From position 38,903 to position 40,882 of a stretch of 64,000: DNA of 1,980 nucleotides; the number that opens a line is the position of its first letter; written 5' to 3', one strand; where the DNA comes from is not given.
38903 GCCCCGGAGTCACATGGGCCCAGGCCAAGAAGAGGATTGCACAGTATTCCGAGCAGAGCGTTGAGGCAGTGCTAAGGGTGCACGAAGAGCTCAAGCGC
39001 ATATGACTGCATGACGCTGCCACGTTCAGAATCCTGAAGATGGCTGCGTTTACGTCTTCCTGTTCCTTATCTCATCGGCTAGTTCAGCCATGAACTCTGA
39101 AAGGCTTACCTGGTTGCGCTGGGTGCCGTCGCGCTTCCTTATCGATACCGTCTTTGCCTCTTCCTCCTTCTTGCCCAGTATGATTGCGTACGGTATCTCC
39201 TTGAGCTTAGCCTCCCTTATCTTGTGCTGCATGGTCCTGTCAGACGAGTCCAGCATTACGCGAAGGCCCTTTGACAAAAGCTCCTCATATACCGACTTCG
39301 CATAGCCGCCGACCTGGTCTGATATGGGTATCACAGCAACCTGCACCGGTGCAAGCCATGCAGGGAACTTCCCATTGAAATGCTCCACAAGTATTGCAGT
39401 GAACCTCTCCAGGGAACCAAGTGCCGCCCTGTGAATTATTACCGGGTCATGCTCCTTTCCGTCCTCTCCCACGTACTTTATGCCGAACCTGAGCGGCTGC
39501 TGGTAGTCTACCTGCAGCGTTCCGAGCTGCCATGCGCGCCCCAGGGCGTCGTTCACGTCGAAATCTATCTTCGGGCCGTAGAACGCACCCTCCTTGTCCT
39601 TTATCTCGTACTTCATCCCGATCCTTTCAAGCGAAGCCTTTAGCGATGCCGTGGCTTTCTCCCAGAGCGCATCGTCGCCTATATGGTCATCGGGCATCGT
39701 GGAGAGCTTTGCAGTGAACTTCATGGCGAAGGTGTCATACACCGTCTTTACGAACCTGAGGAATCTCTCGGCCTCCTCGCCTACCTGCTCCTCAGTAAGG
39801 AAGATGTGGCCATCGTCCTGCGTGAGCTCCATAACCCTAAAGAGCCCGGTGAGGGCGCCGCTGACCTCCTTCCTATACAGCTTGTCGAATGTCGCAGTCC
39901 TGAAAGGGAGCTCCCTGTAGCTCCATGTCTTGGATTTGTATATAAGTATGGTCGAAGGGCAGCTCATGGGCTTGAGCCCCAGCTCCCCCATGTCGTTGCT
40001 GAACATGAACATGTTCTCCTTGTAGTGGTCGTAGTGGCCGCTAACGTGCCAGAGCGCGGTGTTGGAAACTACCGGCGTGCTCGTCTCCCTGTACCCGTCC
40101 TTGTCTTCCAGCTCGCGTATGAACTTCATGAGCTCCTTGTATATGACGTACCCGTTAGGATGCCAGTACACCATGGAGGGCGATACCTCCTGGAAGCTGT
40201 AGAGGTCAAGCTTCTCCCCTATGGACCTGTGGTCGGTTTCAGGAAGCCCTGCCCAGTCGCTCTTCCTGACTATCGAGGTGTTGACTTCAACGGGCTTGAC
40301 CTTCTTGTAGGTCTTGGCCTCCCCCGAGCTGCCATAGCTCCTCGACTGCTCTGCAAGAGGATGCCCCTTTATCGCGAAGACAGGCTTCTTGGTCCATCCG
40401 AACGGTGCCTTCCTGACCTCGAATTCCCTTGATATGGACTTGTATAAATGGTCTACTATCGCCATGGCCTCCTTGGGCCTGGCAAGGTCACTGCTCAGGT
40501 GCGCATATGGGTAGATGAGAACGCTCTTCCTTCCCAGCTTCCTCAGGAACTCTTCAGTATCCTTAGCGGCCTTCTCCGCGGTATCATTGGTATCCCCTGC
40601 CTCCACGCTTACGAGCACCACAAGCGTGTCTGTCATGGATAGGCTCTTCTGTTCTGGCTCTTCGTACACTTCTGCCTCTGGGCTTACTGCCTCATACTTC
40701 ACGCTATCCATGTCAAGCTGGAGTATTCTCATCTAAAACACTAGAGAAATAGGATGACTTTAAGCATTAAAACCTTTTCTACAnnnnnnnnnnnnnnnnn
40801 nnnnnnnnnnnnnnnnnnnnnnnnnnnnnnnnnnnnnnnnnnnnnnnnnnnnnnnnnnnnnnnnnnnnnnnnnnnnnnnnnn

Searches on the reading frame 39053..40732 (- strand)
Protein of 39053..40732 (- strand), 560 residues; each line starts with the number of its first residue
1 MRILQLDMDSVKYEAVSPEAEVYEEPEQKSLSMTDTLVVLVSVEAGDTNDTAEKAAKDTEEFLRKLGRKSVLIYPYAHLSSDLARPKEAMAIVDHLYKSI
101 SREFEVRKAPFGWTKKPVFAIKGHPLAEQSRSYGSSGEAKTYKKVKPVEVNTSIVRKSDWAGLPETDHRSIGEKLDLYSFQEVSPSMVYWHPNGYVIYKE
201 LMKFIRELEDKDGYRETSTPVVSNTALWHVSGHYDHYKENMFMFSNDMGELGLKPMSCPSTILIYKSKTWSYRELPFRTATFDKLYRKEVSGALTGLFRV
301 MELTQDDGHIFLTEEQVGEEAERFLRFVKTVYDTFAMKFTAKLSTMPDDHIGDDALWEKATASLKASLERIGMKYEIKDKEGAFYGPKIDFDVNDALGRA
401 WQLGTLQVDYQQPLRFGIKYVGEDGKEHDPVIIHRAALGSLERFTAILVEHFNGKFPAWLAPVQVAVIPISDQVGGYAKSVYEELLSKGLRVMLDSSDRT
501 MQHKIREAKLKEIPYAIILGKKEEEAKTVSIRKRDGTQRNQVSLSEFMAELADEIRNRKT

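Call 60: find_homologous_proteins(query=window:39053-40732:-, max_evalue=1e-50)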
Query window:39053-40732:- (560 aa): 7989 proteins with E <= 1e-50 among 8000 candidates; the best 120 are listed.
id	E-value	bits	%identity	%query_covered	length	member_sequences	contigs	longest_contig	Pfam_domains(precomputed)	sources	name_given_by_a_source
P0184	0.0e+0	1245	98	100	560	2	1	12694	PF03129.26,PF08915.17,PF00587.31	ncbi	-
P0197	4.5e-297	1004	75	100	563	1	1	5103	PF03129.26,PF08915.17,PF00587.31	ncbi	-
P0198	9.8e-294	993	74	100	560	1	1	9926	PF03129.26,PF08915.17,PF00587.31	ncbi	-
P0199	1.9e-287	972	73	99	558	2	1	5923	PF03129.26,PF08915.17,PF00587.31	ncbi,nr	ncbi:MAG: threonine--tRNA ligase, partial [Candidatus Micrarchaeota archaeon]|nr:threonine--tRNA lig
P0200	9.8e-286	967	73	100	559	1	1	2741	PF03129.26,PF08915.17,PF00587.31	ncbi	-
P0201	2.3e-285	966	73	100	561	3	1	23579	PF03129.26,PF08915.17,PF00587.31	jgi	jgi:threonyl-tRNA synthetase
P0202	2.5e-285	965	72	100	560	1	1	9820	PF03129.26,PF08915.17,PF00587.31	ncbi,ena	-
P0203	6.9e-285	964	72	100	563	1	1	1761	PF03129.26,PF08915.17,PF00587.31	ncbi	-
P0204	6.6e-284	961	73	99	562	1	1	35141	PF03129.26,PF08915.17,PF00587.31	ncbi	-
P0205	8.4e-284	960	72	100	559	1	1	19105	PF03129.26,PF08915.17,PF00587.31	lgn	-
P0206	1.1e-283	960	73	99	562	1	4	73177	PF03129.26,PF08915.17,PF00587.31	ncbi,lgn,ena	-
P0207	8.6e-283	957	73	100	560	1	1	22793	PF03129.26,PF08915.17,PF00587.31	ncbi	-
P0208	2.0e-282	956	73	99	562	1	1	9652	PF03129.26,PF08915.17,PF00587.31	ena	-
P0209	2.1e-282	956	72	100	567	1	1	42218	PF03129.26,PF08915.17,PF00587.31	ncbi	ncbi:MAG: threonine--tRNA ligase [Candidatus Micrarchaeaceae archaeon]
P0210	2.5e-282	956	73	100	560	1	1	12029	PF03129.26,PF08915.17,PF00587.31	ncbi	-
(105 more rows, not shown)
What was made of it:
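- Organism: the best named ThrRS hits, at 72-73% identity, are all Micrarchaeota or Micrarchaeaceae (call 60).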
